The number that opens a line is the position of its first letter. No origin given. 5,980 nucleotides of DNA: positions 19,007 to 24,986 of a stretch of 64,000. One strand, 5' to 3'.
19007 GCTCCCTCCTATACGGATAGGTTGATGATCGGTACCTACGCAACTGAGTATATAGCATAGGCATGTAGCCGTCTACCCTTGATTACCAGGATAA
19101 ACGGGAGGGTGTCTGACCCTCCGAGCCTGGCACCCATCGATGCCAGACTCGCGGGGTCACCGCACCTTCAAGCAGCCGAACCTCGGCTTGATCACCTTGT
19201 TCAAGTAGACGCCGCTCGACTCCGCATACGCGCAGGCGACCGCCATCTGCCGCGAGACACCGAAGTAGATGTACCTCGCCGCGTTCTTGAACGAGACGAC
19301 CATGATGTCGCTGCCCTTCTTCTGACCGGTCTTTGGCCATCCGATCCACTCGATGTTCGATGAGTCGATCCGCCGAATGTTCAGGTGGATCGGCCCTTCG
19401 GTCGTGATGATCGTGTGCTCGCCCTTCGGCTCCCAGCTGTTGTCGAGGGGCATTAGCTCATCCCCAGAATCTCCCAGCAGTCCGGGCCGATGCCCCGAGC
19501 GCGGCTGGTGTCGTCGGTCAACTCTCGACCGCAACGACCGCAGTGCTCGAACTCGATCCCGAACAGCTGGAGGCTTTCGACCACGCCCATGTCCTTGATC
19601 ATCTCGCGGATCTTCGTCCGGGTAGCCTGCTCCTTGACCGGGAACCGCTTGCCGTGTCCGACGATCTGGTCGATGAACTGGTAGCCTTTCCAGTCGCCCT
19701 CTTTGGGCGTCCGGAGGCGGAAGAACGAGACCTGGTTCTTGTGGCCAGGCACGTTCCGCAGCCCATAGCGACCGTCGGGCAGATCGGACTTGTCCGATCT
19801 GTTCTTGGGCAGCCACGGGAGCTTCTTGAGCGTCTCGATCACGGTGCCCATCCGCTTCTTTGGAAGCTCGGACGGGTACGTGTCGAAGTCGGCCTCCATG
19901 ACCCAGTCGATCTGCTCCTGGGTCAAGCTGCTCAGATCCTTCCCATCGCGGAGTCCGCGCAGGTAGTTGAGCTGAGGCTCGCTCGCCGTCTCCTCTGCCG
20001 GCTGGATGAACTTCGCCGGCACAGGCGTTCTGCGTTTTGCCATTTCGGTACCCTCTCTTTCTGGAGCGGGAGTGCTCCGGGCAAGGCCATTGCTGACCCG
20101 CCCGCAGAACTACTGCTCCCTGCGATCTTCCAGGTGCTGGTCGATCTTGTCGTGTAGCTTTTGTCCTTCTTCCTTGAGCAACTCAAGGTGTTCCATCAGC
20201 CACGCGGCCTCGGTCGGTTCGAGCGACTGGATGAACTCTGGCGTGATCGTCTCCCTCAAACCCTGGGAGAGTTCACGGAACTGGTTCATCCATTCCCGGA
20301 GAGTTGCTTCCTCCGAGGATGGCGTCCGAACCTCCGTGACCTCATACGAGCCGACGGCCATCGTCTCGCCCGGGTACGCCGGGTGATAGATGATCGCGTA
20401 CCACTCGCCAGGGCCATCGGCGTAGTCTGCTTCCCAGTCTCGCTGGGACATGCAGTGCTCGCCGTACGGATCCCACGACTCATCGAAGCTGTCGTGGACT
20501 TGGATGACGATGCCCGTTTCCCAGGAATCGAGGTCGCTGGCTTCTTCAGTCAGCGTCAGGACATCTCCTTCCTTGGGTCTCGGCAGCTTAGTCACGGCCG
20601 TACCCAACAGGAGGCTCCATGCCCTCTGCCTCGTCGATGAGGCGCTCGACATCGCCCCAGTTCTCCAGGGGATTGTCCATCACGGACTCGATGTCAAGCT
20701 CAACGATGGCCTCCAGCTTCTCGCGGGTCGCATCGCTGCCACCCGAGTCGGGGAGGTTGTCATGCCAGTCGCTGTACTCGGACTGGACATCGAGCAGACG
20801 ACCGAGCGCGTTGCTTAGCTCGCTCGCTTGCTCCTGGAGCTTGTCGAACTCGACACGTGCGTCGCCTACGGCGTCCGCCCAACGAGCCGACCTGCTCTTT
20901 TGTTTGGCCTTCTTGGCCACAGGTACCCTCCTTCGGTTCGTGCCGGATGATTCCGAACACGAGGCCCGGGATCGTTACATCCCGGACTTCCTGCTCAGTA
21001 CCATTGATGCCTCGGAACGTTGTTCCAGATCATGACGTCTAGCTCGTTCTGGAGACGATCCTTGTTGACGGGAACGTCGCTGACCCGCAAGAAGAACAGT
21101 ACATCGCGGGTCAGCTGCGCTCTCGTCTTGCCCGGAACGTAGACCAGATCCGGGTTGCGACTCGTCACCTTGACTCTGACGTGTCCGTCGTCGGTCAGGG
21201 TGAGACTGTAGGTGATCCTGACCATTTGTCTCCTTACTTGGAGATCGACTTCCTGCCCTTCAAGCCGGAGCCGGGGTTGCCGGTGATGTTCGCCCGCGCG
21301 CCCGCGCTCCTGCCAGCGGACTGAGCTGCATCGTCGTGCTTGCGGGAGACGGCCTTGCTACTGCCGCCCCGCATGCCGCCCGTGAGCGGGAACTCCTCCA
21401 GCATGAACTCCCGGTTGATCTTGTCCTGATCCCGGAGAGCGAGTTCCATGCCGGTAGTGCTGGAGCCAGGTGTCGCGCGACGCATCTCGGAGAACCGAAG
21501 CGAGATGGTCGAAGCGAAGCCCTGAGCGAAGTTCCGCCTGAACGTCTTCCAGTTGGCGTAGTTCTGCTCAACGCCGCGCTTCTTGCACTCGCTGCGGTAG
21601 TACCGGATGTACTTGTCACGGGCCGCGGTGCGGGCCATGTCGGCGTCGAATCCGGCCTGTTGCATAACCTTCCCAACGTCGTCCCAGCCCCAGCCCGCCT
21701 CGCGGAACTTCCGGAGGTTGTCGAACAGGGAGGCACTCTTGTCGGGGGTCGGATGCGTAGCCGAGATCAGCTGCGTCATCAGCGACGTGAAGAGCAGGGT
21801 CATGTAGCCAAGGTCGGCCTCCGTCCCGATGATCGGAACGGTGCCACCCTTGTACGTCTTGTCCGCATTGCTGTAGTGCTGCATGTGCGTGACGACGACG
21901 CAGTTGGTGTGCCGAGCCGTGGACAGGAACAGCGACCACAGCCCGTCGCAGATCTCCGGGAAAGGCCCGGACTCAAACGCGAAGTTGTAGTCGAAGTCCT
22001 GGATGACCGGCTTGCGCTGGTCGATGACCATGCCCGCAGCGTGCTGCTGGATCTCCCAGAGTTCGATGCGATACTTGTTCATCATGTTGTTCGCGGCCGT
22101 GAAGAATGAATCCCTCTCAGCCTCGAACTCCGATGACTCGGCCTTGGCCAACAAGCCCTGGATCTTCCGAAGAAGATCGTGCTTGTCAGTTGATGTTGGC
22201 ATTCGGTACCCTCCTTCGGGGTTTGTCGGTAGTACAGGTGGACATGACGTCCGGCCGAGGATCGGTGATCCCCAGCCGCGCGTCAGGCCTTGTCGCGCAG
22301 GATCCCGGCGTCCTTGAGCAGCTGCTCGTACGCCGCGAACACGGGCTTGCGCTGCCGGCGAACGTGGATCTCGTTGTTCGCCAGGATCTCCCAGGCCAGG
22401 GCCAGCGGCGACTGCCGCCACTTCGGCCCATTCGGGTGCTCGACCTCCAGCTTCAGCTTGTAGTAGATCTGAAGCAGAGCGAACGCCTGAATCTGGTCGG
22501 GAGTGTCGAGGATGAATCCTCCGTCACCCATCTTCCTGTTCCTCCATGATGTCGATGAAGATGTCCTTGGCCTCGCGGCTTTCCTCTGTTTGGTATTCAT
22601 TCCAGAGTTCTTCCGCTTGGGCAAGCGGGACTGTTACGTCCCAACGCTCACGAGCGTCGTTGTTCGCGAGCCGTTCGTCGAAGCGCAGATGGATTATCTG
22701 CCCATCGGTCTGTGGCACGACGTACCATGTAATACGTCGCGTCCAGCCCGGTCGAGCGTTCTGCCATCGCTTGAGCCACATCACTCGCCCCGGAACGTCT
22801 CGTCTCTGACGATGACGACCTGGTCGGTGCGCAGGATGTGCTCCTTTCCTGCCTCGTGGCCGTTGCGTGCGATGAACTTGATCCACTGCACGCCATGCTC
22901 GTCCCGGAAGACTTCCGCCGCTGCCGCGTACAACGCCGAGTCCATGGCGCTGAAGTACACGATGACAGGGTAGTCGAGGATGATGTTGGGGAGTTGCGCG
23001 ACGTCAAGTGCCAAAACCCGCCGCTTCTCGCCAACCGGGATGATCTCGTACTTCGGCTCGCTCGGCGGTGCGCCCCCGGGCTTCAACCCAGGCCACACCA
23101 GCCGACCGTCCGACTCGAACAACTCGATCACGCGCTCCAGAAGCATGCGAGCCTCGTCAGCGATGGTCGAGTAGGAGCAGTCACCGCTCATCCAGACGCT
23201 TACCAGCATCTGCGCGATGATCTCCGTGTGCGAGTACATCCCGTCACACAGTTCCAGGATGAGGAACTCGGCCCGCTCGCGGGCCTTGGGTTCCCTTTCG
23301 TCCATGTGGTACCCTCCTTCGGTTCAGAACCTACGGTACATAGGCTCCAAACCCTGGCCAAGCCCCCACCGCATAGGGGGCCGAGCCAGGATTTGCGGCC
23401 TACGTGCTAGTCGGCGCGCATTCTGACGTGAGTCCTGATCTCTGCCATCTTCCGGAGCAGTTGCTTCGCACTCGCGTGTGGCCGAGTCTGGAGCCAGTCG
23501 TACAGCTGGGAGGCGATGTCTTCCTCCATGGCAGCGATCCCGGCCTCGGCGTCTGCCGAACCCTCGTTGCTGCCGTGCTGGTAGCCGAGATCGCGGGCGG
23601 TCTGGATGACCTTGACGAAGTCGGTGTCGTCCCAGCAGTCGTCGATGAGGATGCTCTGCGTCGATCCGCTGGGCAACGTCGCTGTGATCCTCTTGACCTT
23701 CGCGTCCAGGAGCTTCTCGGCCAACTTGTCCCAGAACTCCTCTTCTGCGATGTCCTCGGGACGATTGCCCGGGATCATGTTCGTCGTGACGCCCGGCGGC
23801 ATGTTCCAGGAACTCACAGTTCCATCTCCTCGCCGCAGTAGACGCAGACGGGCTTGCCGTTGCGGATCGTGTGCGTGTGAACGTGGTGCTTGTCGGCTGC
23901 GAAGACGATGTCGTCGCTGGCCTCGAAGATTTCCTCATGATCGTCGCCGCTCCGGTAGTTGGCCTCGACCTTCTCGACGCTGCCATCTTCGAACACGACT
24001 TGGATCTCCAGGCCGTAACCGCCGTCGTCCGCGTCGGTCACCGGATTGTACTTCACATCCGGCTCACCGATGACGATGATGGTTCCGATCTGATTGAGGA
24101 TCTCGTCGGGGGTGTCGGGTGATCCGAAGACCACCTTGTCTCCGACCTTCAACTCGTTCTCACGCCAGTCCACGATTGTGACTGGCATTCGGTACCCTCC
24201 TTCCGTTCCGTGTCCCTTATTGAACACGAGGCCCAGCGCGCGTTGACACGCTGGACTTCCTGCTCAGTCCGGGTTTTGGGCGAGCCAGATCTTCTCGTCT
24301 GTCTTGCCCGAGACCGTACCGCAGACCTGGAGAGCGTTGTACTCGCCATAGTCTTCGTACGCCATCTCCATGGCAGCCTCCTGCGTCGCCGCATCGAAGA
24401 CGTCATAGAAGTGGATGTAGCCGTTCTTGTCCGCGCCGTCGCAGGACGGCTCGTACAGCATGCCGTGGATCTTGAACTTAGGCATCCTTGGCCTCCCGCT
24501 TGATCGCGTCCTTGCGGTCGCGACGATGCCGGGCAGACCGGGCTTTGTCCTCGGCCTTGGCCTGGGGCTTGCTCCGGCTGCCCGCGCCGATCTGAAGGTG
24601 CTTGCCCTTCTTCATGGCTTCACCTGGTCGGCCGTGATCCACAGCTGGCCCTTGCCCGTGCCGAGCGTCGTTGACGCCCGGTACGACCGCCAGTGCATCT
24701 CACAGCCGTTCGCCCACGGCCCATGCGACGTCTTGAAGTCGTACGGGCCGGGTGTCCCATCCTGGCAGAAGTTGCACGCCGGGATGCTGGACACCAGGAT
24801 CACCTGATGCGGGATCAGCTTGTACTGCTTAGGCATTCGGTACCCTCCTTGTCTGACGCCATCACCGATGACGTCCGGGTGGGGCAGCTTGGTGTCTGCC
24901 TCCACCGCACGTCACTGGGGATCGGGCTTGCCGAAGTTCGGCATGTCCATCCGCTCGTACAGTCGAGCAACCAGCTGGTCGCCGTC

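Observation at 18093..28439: Twelve stop-codon-anchored tandem-hairpin modules in the early operon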

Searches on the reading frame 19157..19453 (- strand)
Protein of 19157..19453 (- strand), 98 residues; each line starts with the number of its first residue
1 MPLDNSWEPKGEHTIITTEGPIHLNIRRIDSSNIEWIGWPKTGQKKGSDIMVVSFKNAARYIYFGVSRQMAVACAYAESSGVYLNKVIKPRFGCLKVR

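Call 55: search_protein_families(library=pfam, proteins=[window:19157-19453:-], max_evalue=0.01)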
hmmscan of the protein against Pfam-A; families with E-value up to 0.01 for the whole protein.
window:19157-19453:- (98 aa): 1 family
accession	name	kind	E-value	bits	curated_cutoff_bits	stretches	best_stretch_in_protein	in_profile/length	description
PF13619.11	KTSC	-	3e-08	33.7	25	1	31-92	2-58/58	KTSC domain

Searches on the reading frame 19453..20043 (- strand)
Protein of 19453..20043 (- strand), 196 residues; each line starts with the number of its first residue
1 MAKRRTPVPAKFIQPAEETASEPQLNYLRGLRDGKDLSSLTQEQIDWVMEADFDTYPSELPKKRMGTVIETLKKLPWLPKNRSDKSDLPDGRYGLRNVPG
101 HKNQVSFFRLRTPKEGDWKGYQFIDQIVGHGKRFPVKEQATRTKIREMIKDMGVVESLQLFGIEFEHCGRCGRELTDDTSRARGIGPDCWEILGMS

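Call 55: search_protein_families(library=pfam, proteins=[window:19453-20043:-], max_evalue=0.01)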
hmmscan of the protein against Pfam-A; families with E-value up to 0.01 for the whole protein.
window:19453-20043:- (196 aa): 1 family
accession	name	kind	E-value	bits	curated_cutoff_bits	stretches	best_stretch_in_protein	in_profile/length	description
PF19474.4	DUF6011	-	2.5e-13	49.7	26.6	1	167-193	10-36/37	Family of unknown function (DUF6011)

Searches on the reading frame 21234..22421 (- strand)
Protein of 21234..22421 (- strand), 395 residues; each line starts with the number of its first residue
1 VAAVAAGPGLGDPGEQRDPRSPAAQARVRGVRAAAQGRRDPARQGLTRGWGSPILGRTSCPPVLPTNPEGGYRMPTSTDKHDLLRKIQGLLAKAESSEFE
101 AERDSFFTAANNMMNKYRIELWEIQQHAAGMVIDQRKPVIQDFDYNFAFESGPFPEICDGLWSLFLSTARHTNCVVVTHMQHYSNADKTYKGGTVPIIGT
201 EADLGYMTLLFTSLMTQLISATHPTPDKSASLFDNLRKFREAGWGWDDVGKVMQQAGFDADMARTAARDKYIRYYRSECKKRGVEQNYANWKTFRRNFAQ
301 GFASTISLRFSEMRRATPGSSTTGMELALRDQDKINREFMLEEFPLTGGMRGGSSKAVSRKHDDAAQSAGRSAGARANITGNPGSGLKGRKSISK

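Call 11: search_protein_families(library=pfam, proteins=[window:21234-22421:-])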
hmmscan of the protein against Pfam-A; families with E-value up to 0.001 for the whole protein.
window:21234-22421:- (395 aa): 1 family
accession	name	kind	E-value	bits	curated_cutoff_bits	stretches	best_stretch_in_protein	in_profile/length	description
PF10979.13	DUF2786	-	4.9e-11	42.8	23.9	1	83-120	2-39/40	Protein of unknown function (DUF2786)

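Call 15: find_related_loci(query=window:21237-22202:-, collection=viral_contigs, flank=10000)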
Query window:21237-22202:- (322 aa) in viral_contigs; peptide patterns used: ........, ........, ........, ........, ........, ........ (x = any residue, [..] = any of these).
1 stretches matched a pattern, but none encodes a relative of the query by tblastn (E <= 1e-3).

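Call 68: search_dna_similar(query=window:21237-22202:-, collection=phages, mode=protein, max_rows=12)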
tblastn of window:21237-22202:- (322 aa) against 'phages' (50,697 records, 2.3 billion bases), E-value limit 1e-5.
Records with a match: 14; places in all: 14; records where one place covers at least 80% of the query: 13.
Best place of each record, by identity: <60% 14.
By first word of the organism name: Streptomyces 9; Arthrobacter 2; Mycobacterium 2; Nocardia 1.
By host as written in the record: Streptomyces viridochromogenes DSM40736 5; Streptomyces griseus ATCC 10137 2; Arthrobacter globiformis B-2979 2; Mycobacterium smegmatis mc2 155 2; Nocardia transvalensis ATCC 6865 1; Streptomyces toxytricini NRRL B-5426 1; Streptomyces sp. RKBHB-173 1.
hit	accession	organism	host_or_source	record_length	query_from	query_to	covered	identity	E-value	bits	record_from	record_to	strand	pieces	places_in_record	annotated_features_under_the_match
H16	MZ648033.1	Streptomyces phage Rooney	Streptomyces viridochromogenes DSM40736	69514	4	275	84%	26.8%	5e-18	91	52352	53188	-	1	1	77: hypothetical protein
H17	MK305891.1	Streptomyces phage Gibson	Streptomyces griseus ATCC 10137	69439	4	275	84%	26.8%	7e-18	90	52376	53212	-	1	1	77: hypothetical protein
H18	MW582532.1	Nocardia phage P3.1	Nocardia transvalensis ATCC 6865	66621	10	272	82%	26.4%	5e-14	79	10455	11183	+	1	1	hypothetical protein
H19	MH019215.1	Streptomyces phage Yara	Streptomyces toxytricini NRRL B-5426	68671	3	256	79%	27.2%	9e-20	96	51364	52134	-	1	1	73: hypothetical protein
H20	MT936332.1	Streptomyces phage phiRKBJ001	Streptomyces sp. RKBHB-173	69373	10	279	84%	25.5%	2e-17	89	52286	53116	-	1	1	hypothetical protein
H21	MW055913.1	Arthrobacter phage Wollypog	Arthrobacter globiformis B-2979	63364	3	272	84%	25.0%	3e-8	61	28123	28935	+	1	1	37: hypothetical protein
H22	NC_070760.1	Arthrobacter phage Wollypog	Arthrobacter globiformis B-2979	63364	3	272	84%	25.0%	3e-8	61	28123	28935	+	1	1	37: unknown function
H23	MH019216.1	Streptomyces phage Wentworth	Streptomyces griseus ATCC 10137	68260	10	275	83%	25.2%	7e-16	84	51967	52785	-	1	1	75: hypothetical protein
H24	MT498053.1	Streptomyces phage PHTowN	Streptomyces viridochromogenes DSM40736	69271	4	267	82%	24.7%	2e-13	77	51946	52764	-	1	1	75: hypothetical protein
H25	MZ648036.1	Streptomyces phage Lizz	Streptomyces viridochromogenes DSM40736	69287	4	267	82%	24.7%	2e-13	77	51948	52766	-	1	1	75: hypothetical protein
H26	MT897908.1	Streptomyces phage ShakeNBake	Streptomyces viridochromogenes DSM40736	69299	4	267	82%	24.7%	2e-13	77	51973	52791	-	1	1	75: hypothetical protein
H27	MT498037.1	Streptomyces phage Dryad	Streptomyces viridochromogenes DSM40736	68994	4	269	83%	23.3%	1e-14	81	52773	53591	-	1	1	79: hypothetical protein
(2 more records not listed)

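Call 69: get_annotated_region(hit=H16, flank=9000)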
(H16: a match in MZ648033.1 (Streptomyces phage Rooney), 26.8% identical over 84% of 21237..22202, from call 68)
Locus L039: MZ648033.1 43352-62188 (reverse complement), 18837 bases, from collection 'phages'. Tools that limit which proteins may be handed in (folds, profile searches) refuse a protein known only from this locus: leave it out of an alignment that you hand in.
description: Streptomyces phage Rooney, complete genome.
organism: Streptomyces phage Rooney (NCBI taxid 2863855)
taxonomy: Viruses; Duplodnaviria; Heunggongvirae; Uroviricota; Caudoviricetes
host: Streptomyces viridochromogenes DSM40736; source: soil; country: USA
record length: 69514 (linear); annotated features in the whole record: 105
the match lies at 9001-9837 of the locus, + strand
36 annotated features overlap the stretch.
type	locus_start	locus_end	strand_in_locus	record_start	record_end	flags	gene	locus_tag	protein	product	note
CDS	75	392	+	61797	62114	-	96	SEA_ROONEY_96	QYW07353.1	hypothetical protein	-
CDS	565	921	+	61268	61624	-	95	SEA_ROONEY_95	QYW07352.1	hypothetical protein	-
CDS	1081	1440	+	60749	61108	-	94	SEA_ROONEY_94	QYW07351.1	hypothetical protein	-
CDS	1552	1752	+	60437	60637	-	93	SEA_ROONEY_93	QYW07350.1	hypothetical protein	-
CDS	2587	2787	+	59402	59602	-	92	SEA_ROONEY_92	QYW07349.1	hypothetical protein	-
CDS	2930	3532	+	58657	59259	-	91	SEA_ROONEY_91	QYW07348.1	hypothetical protein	-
CDS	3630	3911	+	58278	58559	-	90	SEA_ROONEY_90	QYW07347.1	hypothetical protein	-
CDS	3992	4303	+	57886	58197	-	89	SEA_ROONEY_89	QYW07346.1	helix-turn-helix DNA binding domain protein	helix-turn-helix DNA binding domain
CDS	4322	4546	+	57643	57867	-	88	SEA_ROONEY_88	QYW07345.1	hypothetical protein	-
CDS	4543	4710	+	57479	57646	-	87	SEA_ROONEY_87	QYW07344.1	hypothetical protein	-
CDS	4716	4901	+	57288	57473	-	86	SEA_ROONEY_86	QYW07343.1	hypothetical protein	-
CDS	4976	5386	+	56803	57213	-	85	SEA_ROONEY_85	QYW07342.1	hypothetical protein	-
CDS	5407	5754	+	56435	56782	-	84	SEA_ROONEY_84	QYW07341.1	helix-turn-helix DNA binding domain protein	helix-turn-helix DNA binding domain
CDS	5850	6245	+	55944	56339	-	83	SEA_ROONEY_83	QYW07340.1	hypothetical protein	-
CDS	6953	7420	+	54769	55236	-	82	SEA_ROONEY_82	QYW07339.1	hypothetical protein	-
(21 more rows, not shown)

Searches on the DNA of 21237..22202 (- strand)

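Call 71: search_rna_families(source=L039, threshold=evalue, max_evalue=0.1, show_alignments=2)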
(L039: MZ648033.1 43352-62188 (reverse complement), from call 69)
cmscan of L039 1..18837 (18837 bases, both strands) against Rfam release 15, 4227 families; matches with E-value up to 0.1: 1.
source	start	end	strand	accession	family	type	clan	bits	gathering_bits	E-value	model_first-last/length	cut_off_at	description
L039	8918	8987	+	RF02276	Hammerhead_II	Gene; ribozyme;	CL00010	29.5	37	0.019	1-66/66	no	Hammerhead ribozyme (type II)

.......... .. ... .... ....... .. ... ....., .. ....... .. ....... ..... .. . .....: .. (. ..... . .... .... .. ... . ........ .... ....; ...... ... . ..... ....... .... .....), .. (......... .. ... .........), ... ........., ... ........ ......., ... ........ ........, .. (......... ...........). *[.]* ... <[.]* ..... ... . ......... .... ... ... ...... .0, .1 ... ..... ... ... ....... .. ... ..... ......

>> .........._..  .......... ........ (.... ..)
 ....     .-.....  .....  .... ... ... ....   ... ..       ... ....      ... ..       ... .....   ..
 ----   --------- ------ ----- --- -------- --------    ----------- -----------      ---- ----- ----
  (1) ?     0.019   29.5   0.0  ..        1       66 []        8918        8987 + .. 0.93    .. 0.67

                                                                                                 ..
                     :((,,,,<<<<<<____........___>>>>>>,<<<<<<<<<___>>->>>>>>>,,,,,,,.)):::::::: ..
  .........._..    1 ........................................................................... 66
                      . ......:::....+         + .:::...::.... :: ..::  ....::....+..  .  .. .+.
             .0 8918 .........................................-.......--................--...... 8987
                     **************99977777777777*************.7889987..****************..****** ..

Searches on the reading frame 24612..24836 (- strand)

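Call 54: search_protein_families(library=pfam, proteins=[window:24612-24836:-], max_evalue=0.01)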
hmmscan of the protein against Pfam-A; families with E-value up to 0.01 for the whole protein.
window:24612-24836:- (74 aa): 0 families

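Call 78: search_protein_families(library=phrogs, proteins=[window:24612-24836:-], max_evalue=0.001)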
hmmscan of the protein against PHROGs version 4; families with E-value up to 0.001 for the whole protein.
window:24612-24836:- (74 aa): 1 family
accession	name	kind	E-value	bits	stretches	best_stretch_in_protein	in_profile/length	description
phrog_23287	-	unknown function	3.8e-12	47.7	1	11-66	3-61/104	-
